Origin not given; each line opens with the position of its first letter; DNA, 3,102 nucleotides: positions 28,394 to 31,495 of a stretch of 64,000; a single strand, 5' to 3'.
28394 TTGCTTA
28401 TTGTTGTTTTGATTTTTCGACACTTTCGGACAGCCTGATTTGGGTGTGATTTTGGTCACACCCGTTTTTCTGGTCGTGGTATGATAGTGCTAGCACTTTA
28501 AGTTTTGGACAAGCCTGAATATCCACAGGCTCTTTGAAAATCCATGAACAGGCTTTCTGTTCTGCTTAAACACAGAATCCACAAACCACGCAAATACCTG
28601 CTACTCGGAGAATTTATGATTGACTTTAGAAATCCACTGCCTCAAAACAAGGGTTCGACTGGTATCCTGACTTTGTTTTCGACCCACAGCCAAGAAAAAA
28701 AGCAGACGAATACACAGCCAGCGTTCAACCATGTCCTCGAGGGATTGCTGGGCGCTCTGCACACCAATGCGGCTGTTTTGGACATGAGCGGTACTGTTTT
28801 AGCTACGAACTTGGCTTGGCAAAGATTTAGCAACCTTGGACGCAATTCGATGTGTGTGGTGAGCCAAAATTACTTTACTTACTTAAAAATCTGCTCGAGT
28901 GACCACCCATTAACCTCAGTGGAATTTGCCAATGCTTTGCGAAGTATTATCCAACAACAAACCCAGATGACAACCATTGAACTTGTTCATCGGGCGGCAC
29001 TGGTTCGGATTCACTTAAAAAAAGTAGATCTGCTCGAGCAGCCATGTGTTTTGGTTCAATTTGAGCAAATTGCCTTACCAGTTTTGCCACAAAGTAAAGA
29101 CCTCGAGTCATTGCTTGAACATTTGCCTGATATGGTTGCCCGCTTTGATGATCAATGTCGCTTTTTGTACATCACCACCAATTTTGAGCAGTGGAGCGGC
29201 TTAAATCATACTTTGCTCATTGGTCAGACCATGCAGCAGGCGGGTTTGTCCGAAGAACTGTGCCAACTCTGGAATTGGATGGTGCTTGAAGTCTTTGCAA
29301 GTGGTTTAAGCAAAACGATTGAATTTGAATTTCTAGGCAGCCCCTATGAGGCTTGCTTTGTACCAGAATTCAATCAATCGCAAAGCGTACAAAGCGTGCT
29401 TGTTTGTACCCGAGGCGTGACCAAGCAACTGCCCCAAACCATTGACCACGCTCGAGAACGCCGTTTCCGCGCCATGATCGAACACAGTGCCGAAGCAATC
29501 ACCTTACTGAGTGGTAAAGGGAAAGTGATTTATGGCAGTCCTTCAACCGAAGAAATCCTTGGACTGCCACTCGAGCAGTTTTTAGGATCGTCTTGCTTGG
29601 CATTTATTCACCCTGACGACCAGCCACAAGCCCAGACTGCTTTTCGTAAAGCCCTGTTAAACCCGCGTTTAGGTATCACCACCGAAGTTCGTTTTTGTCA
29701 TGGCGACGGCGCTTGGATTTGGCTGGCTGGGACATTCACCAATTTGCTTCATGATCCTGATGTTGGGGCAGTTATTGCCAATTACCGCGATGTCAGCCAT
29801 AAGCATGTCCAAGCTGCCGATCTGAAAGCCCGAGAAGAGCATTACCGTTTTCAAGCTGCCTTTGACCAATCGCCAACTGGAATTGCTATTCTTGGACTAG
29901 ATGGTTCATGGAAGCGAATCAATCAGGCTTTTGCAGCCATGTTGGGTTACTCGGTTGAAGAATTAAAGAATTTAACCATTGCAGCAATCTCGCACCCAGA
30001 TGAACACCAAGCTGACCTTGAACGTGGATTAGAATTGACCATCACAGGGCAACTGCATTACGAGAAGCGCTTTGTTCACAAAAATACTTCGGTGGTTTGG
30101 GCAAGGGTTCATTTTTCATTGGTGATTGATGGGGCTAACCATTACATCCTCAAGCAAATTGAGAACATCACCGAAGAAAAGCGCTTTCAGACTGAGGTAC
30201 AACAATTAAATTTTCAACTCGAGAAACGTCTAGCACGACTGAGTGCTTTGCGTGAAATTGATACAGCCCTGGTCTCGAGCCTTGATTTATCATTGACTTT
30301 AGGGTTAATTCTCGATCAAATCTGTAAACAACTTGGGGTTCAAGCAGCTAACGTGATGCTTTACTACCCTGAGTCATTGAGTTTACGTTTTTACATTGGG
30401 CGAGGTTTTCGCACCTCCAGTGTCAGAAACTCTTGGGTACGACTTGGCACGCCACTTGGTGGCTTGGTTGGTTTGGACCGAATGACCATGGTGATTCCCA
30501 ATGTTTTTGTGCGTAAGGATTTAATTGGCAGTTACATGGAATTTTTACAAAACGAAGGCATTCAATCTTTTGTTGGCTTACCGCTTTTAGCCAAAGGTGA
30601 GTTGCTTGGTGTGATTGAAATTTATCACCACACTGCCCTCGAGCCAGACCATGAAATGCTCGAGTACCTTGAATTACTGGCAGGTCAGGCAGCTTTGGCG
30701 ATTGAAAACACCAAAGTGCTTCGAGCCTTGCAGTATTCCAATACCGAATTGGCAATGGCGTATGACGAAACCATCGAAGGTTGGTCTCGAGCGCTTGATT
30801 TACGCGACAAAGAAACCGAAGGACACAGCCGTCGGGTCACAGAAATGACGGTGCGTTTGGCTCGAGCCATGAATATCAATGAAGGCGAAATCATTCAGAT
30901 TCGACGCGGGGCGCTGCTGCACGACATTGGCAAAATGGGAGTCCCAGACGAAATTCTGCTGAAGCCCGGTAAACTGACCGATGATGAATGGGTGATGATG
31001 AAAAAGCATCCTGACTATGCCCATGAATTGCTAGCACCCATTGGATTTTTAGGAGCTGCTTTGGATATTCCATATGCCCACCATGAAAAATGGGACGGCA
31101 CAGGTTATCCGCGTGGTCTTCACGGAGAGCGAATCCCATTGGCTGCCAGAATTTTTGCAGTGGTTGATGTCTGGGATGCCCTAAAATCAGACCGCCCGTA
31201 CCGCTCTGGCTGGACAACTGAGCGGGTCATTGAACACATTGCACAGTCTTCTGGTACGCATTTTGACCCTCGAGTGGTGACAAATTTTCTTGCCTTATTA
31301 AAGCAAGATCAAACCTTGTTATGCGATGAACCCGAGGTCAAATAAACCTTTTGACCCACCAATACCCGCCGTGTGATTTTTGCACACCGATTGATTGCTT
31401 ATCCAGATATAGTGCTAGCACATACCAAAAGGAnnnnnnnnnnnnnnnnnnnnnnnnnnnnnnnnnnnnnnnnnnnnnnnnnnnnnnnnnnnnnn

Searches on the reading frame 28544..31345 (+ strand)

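Call 25: search_protein_families(library=pfam, proteins=[window:28544-31345:+], max_evalue=0.0001)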
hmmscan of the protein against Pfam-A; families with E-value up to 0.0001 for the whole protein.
window:28544-31345:+ (933 aa): 10 families
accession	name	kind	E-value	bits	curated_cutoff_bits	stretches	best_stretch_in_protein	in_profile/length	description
PF13487.12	HD_5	-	2.8e-36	125.3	27.2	1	749-911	5-170/170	HD domain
PF08447.18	PAS_3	-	2e-25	89.3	25.6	2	329-404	2-77/89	PAS fold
PF08448.16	PAS_4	-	5.9e-24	84.9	23.1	2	313-419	2-107/110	PAS fold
PF00989.32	PAS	-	8.9e-23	80.9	22.6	2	307-389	2-84/113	PAS fold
PF13426.13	PAS_9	-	1.3e-20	74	27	2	445-544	2-103/103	PAS domain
PF13188.13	PAS_8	-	8.1e-19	67.2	21.8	1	435-485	2-52/65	PAS domain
PF01966.28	HD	-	3.1e-18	66.6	22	1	760-879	3-115/116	HD domain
PF01590.32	GAF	-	1.7e-14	54.9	22.4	1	581-720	1-133/133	GAF domain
PF13185.12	GAF_2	-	9.5e-11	42.5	28.6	1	583-721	5-136/136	GAF domain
PF14598.12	PAS_11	-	2.2e-05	24.8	25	0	322-396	8-81/109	PAS domain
